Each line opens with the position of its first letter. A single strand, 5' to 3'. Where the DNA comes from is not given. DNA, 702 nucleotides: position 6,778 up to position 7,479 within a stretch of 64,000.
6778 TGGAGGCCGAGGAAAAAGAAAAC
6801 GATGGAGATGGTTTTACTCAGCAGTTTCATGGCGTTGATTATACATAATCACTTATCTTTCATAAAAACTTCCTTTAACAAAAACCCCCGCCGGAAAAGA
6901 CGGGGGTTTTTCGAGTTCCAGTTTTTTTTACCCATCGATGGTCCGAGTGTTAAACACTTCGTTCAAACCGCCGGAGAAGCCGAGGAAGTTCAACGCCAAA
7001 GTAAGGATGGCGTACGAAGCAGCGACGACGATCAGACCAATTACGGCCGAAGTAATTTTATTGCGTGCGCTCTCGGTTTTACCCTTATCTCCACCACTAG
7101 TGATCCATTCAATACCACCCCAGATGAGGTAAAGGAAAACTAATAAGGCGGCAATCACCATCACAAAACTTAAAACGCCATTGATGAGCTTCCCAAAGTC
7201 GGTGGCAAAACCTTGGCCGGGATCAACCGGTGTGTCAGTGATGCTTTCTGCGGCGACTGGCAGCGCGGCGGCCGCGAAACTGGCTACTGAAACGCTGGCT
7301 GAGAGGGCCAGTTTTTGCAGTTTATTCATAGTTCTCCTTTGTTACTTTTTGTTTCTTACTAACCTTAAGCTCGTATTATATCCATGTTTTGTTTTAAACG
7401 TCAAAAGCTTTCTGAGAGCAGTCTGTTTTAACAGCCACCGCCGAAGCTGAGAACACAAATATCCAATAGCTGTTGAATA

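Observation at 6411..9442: Tandem array of seven diverged TrbC/VirB2-like pilin paralogs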

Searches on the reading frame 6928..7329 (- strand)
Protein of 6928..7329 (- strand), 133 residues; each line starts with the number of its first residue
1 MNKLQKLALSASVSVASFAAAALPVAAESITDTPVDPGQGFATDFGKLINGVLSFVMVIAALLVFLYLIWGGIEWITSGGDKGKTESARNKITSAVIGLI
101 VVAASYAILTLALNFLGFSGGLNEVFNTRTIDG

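Call 3: search_protein_families(library=pfam, proteins=[window:6928-7329:-], max_evalue=1)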
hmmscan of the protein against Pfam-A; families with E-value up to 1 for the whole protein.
window:6928-7329:- (133 aa): 9 families
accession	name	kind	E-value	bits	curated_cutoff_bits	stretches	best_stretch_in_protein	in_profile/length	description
PF18895.5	T4SS_pilin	-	1.1e-10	41.9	26.6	1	45-110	5-69/71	Type IV secretion system pilin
PF04956.18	TrbC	-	0.00019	22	27.9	1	5-75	8-75/98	TrbC/VIRB2 pilin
PF06664.17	WLS-like_TM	-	0.0024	17.7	28.3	1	51-119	149-229/247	Wntless-like, transmembrane domain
PF07331.16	TctB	-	0.011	16.3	29.1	1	22-118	15-91/137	Tripartite tricarboxylate transporter TctB family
PF04290.18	DctQ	-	0.039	14.3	28.3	1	43-110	55-119/132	Tripartite ATP-independent periplasmic transporters, DctQ component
PF16943.10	T4SS_CagC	-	0.045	14.3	27.9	1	43-109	41-107/119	Cag pathogenicity island, type IV secretory system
PF08229.16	SHR3_chaperone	-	0.11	11.9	25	1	54-113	92-142/188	ER membrane protein SH3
PF00335.26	Tetraspanin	-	0.5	10.4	32.1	1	49-124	4-71/225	Tetraspanin family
PF19592.4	DUF6097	-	0.92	10.1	27.5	0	48-113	65-124/152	Family of unknown function (DUF6097)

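Call 18: find_encoding_contigs(protein=window:6928-7329:-, flank=10000, max_places=6)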
Protein window:6928-7329:- (133 aa): 24 contigs read that carry it; 4 places shown.
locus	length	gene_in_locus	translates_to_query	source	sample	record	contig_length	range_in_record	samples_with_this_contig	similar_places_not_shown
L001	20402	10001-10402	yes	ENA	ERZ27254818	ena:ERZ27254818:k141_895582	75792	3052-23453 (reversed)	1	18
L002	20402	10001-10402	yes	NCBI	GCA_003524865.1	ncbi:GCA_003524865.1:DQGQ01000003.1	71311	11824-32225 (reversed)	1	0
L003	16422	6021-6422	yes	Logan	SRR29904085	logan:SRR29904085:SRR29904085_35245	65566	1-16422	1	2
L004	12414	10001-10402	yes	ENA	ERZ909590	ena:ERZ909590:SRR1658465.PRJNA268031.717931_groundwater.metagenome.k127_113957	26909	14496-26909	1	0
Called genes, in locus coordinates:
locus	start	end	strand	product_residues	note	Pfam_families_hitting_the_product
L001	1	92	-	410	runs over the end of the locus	PF07690:MFS_1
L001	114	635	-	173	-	PF01195:Pept_tRNA_hydro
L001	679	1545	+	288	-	PF00535:Glycos_transf_2, PF10111:Glyco_tranf_2_2 (weak), PF13506:Glyco_transf_21 (weak), PF13641:Glyco_tranf_2_3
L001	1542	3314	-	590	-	PF04675:DNA_ligase_A_N, PF01068:DNA_ligase_A_M, PF09414:RNA_ligase (weak), PF04679:DNA_ligase_A_C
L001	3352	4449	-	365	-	PF02661:Fic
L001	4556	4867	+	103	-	PF18898:DUF5654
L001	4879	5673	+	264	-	PF01256:Carb_kinase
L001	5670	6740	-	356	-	PF02463:SMC_N, PF13175:AAA_15, PF13476:AAA_23 (weak)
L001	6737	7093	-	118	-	-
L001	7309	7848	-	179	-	PF04542:Sigma70_r2, PF08281:Sigma70_r4_2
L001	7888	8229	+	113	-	-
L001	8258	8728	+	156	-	-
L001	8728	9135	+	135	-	PF18895:T4SS_pilin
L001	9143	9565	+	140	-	PF18895:T4SS_pilin (weak)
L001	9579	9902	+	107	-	PF18895:T4SS_pilin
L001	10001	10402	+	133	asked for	PF18895:T4SS_pilin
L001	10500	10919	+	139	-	PF18895:T4SS_pilin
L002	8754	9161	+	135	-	PF18895:T4SS_pilin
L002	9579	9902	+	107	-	PF18895:T4SS_pilin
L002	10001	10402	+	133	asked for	PF18895:T4SS_pilin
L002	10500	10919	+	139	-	PF18895:T4SS_pilin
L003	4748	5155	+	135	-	PF18895:T4SS_pilin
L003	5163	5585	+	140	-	PF18895:T4SS_pilin (weak)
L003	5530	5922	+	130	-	PF18895:T4SS_pilin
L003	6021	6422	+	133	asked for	PF18895:T4SS_pilin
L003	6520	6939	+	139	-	PF18895:T4SS_pilin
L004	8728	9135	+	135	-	PF18895:T4SS_pilin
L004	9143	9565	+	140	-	PF18895:T4SS_pilin (weak)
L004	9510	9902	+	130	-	PF18895:T4SS_pilin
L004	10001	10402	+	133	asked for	PF18895:T4SS_pilin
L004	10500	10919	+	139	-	PF18895:T4SS_pilin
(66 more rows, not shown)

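Call 21: find_related_loci(query=A2, collection=genome_contigs, flank=10000)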
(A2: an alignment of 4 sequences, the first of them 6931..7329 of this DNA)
Query A2 (133 aa) in genome_contigs; peptide patterns used: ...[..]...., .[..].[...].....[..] (x = any residue, [..] = any of these).
308 stretches matched a pattern; 231 encode a relative of the query (tblastn E <= 1e-3); the best 80 are kept; 80 distinct loci.
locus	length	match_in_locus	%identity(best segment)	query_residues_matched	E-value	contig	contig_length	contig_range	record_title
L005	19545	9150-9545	80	1-133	5e-66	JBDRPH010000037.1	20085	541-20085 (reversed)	MAG: Candidatus Paceibacterota bacterium isolate MEGAHIT-group-2.107 k141_1134065, whole genome shotgun sequence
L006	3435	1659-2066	81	1-133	5e-64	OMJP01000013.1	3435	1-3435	bacterium isolate AM_2116 genome assembly, contig: k99_1314109, whole genome shotgun sequence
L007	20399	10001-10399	81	1-133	1e-63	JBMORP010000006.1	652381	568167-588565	MAG: Patescibacteria group bacterium isolate Betzabe_MAG183 MAG183_6, whole genome shotgun sequence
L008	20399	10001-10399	81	1-133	8e-64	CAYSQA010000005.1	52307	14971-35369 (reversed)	MAG TPA_asm: uncultured Pseudomonadales bacterium isolate SRP170004_co1_586 genome assembly, contig: NODE_758_length_523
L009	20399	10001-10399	80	1-133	8e-64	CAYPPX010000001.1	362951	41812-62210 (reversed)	MAG TPA_asm: uncultured Pseudomonadales bacterium isolate SRP093185_co1_36 genome assembly, contig: NODE_1_length_362951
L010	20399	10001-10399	78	1-133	2e-63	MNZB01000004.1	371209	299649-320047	MAG: Candidatus Pacebacteria bacterium CG2_30_36_39 cg2_3.0_scaffold_0_c, whole genome shotgun sequence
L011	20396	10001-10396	79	1-133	8e-61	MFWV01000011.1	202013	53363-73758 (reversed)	MAG: Candidatus Pacebacteria bacterium RIFOXYA1_FULL_38_18 rifoxya1_full_scaffold_7, whole genome shotgun sequence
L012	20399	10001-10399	76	1-133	6e-60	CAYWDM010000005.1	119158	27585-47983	MAG TPA_asm: uncultured Pseudomonadales bacterium isolate SRP272421_co4_48 genome assembly, contig: NODE_143_length_1191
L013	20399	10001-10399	79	1-133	8e-59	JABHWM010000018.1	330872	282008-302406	MAG: Candidatus Paceibacterota bacterium isolate SI047_bin131 k141_634425, whole genome shotgun sequence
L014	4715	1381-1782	70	1-133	3e-53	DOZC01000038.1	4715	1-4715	MAG TPA_asm: Candidatus Paceibacterota bacterium isolate UBA9650 contig_2736, whole genome shotgun sequence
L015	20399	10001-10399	69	1-132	2e-51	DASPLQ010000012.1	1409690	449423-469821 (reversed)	MAG TPA_asm: Vitreimonas sp. isolate SMAG_U12069 k141_91001, whole genome shotgun sequence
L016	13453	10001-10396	66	4-132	5e-49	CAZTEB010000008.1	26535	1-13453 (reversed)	MAG TPA_asm: uncultured Pseudomonadales bacterium isolate SRP334346_co1_115 genome assembly, contig: NODE_1741_length_26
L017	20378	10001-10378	65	1-127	7e-49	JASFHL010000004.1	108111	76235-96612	MAG: Candidatus Woesebacteria bacterium isolate D0608M20metaG_Bin_4550 D0608M20metaG_FD_scaffold_14_c1, whole genome sho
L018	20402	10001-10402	69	1-132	9e-49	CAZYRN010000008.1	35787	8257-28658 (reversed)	MAG TPA_asm: uncultured Pseudomonadales bacterium isolate SRP144015_co1_64 genome assembly, contig: NODE_627_length_3578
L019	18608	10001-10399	68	1-132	3e-48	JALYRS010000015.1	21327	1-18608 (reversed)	MAG: bacterium isolate MDV bin95 SD1455_NODE_265_length_21327_cov_1.087311, whole genome shotgun sequence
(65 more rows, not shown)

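Call 32: find_homologous_proteins(query=window:6931-7329:-, max_evalue=0.001)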
Query window:6931-7329:- (133 aa): 1089 proteins with E <= 0.001 among 1187 candidates; the best 120 are listed.
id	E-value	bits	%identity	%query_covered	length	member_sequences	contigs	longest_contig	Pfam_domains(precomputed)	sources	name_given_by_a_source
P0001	8.4e-76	270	100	100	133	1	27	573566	PF18895.6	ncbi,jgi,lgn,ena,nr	ncbi:MAG: hypothetical protein UY47_C0003G0012 [Parcubacteria group bacterium GW2011_GWB1_49_7]|nr:M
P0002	4.6e-64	232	86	100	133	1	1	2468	PF18895.6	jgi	jgi:hypothetical protein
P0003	5.5e-64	232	84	100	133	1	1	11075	PF18895.6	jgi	jgi:hypothetical protein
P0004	9.1e-63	228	86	100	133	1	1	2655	PF18895.6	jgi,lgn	jgi:hypothetical protein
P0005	2.4e-62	226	88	100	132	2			PF18895.6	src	-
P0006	2.7e-62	226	87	100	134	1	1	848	PF18895.6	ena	-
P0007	7.4e-62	225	86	100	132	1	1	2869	PF18895.6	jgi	jgi:hypothetical protein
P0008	2.0e-61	223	86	100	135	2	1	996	PF18895.6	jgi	jgi:hypothetical protein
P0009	5.9e-61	222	85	100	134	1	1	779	PF18895.6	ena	-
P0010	6.4e-61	222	87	100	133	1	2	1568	PF18895.6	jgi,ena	-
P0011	6.7e-61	222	87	100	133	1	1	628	PF18895.6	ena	-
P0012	1.2e-60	221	84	100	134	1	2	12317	PF18895.6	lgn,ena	-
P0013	2.2e-60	220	86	100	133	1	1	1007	PF18895.6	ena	-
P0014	3.7e-60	219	84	100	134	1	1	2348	PF18895.6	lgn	-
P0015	5.6e-60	219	83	100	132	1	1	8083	PF18895.6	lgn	-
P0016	7.5e-60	218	81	100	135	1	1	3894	PF18895.6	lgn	-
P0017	1.2e-59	218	82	100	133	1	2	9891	PF18895.6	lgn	-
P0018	2.1e-59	217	81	100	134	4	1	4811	PF18895.6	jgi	jgi:hypothetical protein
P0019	2.7e-59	217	80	100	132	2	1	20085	PF18895.6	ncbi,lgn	ncbi:MAG: hypothetical protein ABII10_01430 [Candidatus Paceibacterota bacterium]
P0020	7.5e-59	215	82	100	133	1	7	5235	PF18895.6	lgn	-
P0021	1.0e-58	215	82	100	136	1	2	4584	PF18895.6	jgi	jgi:hypothetical protein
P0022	2.0e-58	214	80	100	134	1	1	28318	PF18895.6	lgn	-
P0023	2.2e-58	214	82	100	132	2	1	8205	PF18895.6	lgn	-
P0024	2.4e-58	214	81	100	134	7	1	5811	PF18895.6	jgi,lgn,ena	jgi:hypothetical protein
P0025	3.3e-58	213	82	100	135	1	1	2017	PF18895.6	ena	-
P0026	3.4e-58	213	79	100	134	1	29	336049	PF18895.6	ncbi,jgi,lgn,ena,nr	ncbi:MAG: hypothetical protein HN981_02680 [Candidatus Pacebacteria bacterium]|jgi:hypothetical prot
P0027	3.9e-58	213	79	100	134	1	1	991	PF18895.6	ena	-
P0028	1.5e-57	211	81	100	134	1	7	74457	PF18895.6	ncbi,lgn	-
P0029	2.0e-57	211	82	99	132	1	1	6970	PF18895.6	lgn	-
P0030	3.3e-57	210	81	100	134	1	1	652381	PF18895.6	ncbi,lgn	ncbi:MAG: hypothetical protein ACOZAK_04580 [Patescibacteria group bacterium]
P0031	7.0e-57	209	78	100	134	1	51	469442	PF18895.6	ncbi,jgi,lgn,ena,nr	ncbi:MAG: hypothetical protein COU63_03675 [Candidatus Pacebacteria bacterium CG10_big_fil_rev_8_21_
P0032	7.9e-57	209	81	100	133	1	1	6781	PF18895.6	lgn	-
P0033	8.6e-57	208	78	100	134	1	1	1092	PF18895.6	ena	-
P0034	5.2e-55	203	78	100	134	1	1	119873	PF18895.6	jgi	-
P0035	7.7e-54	199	80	95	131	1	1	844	PF18895.6,PF04956.19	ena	-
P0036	1.6e-53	198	80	98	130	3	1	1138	PF18895.6,PF04956.19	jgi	jgi:hypothetical protein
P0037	2.0e-53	198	78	100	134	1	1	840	PF18895.6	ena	-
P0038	3.9e-53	197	76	100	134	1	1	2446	PF18895.6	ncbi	-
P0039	5.9e-53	196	76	100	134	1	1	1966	PF18895.6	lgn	-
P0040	7.5e-53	196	75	100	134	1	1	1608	PF18895.6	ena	-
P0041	7.6e-53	196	77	100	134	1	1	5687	PF18895.6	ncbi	-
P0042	1.1e-52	195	76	100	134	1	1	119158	PF18895.6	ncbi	-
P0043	1.2e-51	192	77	99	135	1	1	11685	PF18895.6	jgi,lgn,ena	-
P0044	1.9e-51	191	78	95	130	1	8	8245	PF18895.6,PF04956.19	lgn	-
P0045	2.7e-51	191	75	100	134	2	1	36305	PF18895.6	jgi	jgi:hypothetical protein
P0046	2.4e-50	188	74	100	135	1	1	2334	PF18895.6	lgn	-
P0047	1.1e-49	186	72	100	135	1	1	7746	PF18895.6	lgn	-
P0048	5.5e-49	183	82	86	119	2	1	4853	PF18895.6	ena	-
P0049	6.5e-49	183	71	100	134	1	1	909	PF18895.6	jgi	jgi:hypothetical protein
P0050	8.8e-49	183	75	100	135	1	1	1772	PF18895.6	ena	-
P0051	1.2e-48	182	70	100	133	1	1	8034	PF18895.6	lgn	-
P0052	1.7e-48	182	70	100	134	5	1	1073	PF18895.6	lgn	-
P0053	3.3e-48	181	71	100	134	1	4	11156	PF18895.6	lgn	-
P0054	3.7e-48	181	69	100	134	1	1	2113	PF18895.6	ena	-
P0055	4.1e-48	180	70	100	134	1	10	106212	PF18895.6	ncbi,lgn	-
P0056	4.8e-48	180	69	96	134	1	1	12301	PF18895.6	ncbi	-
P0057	2.7e-47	178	70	100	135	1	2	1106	PF18895.6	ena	-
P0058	3.7e-47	177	66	100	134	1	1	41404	PF18895.6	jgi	jgi:hypothetical protein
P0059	5.1e-47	177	71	100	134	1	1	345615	PF18895.6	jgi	jgi:hypothetical protein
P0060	5.4e-47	177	70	100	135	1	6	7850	PF18895.6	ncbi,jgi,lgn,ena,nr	ncbi:MAG TPA: hypothetical protein DEP87_02250 [Candidatus Pacebacteria bacterium]|nr:hypothetical p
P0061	5.8e-47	177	69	100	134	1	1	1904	PF18895.6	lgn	-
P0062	9.9e-47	176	69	100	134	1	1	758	PF18895.6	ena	-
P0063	2.4e-46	175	71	95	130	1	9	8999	PF18895.6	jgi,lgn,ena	-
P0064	5.4e-46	174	70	97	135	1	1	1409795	PF18895.6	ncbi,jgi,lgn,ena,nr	ncbi:MAG TPA: hypothetical protein VD999_02385 [Vitreimonas sp.]|nr:hypothetical protein [Vitreimona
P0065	5.5e-46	174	70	98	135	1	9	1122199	PF18895.6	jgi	jgi:hypothetical protein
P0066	5.7e-46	174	67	100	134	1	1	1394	PF18895.6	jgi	jgi:hypothetical protein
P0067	6.6e-46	173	72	95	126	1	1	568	PF18895.6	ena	-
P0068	8.1e-46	173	67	100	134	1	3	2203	PF18895.6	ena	-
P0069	8.5e-46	173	69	98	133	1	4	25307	PF18895.6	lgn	-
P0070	1.1e-45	173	70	96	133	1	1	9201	PF18895.6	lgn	-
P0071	1.4e-45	172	78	77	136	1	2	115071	PF18895.6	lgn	-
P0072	2.7e-45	171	66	96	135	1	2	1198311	PF18895.6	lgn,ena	-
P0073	2.7e-45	171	68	100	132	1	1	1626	PF18895.6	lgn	-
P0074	5.8e-45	170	74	77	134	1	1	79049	PF18895.6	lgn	-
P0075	8.9e-45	170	68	99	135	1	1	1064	PF18895.6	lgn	-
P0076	1.4e-44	169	72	88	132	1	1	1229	PF18895.6,PF04956.19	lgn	-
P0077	1.7e-44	169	67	97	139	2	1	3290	PF18895.6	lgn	-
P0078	2.7e-44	168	70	95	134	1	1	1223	PF18895.6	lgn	-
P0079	3.1e-44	168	67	100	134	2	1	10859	PF18895.6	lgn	-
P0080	3.7e-44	168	67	99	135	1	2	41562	PF18895.6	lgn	-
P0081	6.7e-44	167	75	86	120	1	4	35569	PF18895.6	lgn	-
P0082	8.2e-44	167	69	99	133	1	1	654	PF18895.6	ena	-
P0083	1.3e-43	166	65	99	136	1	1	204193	PF18895.6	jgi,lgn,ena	-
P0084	1.6e-43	166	73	80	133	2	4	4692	PF18895.6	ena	-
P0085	2.0e-43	165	65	98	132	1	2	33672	PF18895.6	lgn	-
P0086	2.9e-43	165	69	95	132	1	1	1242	PF18895.6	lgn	-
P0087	3.1e-43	165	76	78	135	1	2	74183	PF18895.6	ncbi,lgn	-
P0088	3.7e-43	164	72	87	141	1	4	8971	PF18895.6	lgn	-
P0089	3.9e-43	164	66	100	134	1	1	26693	PF18895.6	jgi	jgi:cytochrome bd-type quinol oxidase subunit 2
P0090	4.3e-43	164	77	77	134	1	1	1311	PF18895.6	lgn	-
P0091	4.8e-43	164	68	98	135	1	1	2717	PF18895.6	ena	-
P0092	6.0e-43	164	63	99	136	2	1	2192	PF18895.6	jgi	jgi:cytochrome bd-type quinol oxidase subunit 2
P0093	6.7e-43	164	69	92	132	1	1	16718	PF18895.6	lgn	-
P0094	6.8e-43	164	64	98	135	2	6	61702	PF18895.6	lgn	-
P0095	7.0e-43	164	69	95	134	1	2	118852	PF18895.6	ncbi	-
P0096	7.1e-43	164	65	98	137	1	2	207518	PF18895.6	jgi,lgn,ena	jgi:hypothetical protein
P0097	7.1e-43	164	65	98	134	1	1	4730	PF18895.6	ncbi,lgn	-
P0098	7.4e-43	164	65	95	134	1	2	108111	PF18895.6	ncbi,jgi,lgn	ncbi:MAG: hypothetical protein PVJ09_02890 [Candidatus Woesebacteria bacterium]|jgi:hypothetical pro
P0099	8.2e-43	163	80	74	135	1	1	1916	PF18895.6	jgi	jgi:uncharacterized membrane protein YjgN (DUF898 family)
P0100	9.0e-43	163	65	95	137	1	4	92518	PF18895.6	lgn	-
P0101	1.0e-42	163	66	95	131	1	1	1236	PF18895.6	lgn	-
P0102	1.1e-42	163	66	95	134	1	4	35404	PF18895.6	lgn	-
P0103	1.1e-42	163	70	86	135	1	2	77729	PF18895.6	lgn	-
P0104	1.3e-42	163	64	98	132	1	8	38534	PF18895.6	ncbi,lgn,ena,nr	ncbi:MAG: hypothetical protein H6773_04530 [Pseudomonadales bacterium]|nr:hypothetical protein [Cand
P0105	1.7e-42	162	68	99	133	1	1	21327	PF18895.6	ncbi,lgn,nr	ncbi:MAG: pilin [bacterium]|nr:pilin [bacterium]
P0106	1.7e-42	162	68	97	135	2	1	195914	PF18895.6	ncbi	-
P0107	2.0e-42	162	66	98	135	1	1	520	PF18895.6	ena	-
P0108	2.1e-42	162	66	95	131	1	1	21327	PF18895.6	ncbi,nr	ncbi:MAG: hypothetical protein GF381_03515 [Candidatus Pacebacteria bacterium]|nr:hypothetical prote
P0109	2.4e-42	162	62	98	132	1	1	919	PF18895.6,PF04956.19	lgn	-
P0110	2.5e-42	162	68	92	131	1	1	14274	PF18895.6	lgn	-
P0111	3.1e-42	161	64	98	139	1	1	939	PF18895.6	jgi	jgi:hypothetical protein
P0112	3.6e-42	161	63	99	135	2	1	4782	PF18895.6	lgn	-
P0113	3.9e-42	161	63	99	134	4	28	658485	PF18895.6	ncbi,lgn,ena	-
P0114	4.8e-42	161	64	96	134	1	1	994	PF18895.6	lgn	-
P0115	5.0e-42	161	66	94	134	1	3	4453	PF18895.6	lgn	-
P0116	5.2e-42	161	65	95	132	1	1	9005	PF18895.6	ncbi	-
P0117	5.4e-42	161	68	95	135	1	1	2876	PF18895.6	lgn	-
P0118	5.7e-42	161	68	99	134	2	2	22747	PF18895.6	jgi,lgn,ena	-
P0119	1.3e-41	160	66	98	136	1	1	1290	PF18895.6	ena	-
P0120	1.6e-41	159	66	93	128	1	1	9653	PF18895.6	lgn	-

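Call 36: search_solved_structures(query=A3, max_evalue=10, show_alignments=2)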
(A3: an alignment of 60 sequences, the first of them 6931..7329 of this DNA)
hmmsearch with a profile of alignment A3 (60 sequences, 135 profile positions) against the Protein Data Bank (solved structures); distinct sequences matched with E-value up to 10: 0.

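Call 42: search_protein_families(library=ncbifam, proteins=[window:6928-7329:-], max_evalue=0.01)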
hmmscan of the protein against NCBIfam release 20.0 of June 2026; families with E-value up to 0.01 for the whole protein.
window:6928-7329:- (133 aa): 3 families
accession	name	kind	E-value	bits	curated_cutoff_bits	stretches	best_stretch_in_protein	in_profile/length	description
NF045849.1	ICE_MMCAP2_0565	equivalog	7.2e-09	35.2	40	1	40-114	4-78/80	Mbov_0395 family pilin-like conjugal transfer protein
NF041043.1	BPSS1780_fam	subfamily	0.0012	18.1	90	1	13-115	50-158/247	BPSS1780 family membrane protein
TIGR03340.1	phn_DUF6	hypoth_equivalog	0.0095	15.6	288.15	0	19-115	150-234/281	phosphonate utilization associated putative membrane protein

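Call 43: predict_structure(alignment_id=A3)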
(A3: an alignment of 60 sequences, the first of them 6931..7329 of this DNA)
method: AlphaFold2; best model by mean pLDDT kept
length: 133 residues; sequences in the alignment: 60
mean_pLDDT: 78.6   pTM: 0.52
mean pLDDT of the five models: 78.6, 76.4, 76.0, 76.0, 75.6
residues with pLDDT >= 90: 51; 70-90: 40; 50-70: 40; < 50: 2
segments of 3 or more residues with pLDDT < 50: none
pLDDT, mean of each block of 10 residues (from residue 1): 70 75 63 55 68 90 95 93 94 96 91 81 61 46
secondary structure, 60 per line:
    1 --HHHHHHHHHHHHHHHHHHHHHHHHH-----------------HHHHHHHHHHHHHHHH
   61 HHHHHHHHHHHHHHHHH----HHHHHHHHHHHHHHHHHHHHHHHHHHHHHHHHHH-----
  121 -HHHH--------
elements in order: H3-27 H45-77 H82-115 H122-125

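Call 45: fold_search(model_id=the predicted structure, library=pdb)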
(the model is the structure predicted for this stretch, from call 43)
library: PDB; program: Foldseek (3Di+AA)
matches with E <= 10: 57; with E <= 0.001: 0
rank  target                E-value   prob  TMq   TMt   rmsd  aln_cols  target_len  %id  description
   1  3epv_C                3.8e+00  0.51  0.39  0.48   4.8        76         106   10  X-ray Structure of the Metal-sensor CnrX in both the Apo- and Copper-bound Forms (released 2008-11-25)
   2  3q84_H                3.8e+00  0.14  0.33  0.19   5.8        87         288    8  Crystal structure of human PACSIN 1 F-BAR domain (released 2012-02-22)
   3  2y3h_D                4.0e+00  0.66  0.40  0.49   2.7        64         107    9  E63Q mutant of Cupriavidus metallidurans CH34 CnrXs (released 2011-03-30)
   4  3epv_A                4.3e+00  0.30  0.43  0.52   8.0        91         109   10  X-ray Structure of the Metal-sensor CnrX in both the Apo- and Copper-bound Forms (released 2008-11-25)
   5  6o9l_1                4.8e+00  0.06  0.26  0.10  13.2       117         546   14  Human holo-PIC in the closed state (released 2019-05-29)
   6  4wwb                  5.2e+00  0.18  0.42  0.49   9.4       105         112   11  High-resolution structure of the Ni-bound form of the Y135F mutant of C. metallidurans CnrXs (released 2015-02-11)
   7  2y3h_B                5.5e+00  0.54  0.40  0.48   2.8        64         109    9  E63Q mutant of Cupriavidus metallidurans CH34 CnrXs (released 2011-03-30)
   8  4h63_V                5.5e+00  0.21  0.41  0.45   3.8        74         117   11  Structure of the Schizosaccharomyces pombe Mediator head module (released 2012-10-31)
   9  1urf_MODEL_1_A        5.5e+00  0.13  0.36  0.50   4.8        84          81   12  HR1b domain from PRK1 (released 2003-11-06)
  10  2y3h_A                5.8e+00  0.35  0.39  0.47   4.8        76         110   10  E63Q mutant of Cupriavidus metallidurans CH34 CnrXs (released 2011-03-30)
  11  5n9j_Z                5.8e+00  0.16  0.39  0.43   5.6        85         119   13  Core Mediator of transcriptional regulation (released 2017-05-17)
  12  6csv_B                5.8e+00  0.11  0.26  0.39   8.3        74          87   12  The structure of the Cep63-Cep152 heterotetrameric complex (released 2019-03-27)
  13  8cmo_L                5.8e+00  0.09  0.29  0.30   6.7        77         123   23  Cryo-EM structure of the Photosystem I - LHCI supercomplex from Coelastrella sp. (released 2024-03-06)
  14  7wiw_A                5.8e+00  0.09  0.30  0.09   4.5        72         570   21  Cryo-EM structure of Mycobacterium tuberculosis irtAB complexed with ATP in an occluded conformation (released 2023-01-25)
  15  2y3h_C                6.2e+00  0.47  0.42  0.51   2.7        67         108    9  E63Q mutant of Cupriavidus metallidurans CH34 CnrXs (released 2011-03-30)
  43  8dfu_0                9.0e+00  0.25  0.45  0.67   5.6        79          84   13  Cryo-EM structure of conjugation pili from Aeropyrum pernix (released 2023-03-22)
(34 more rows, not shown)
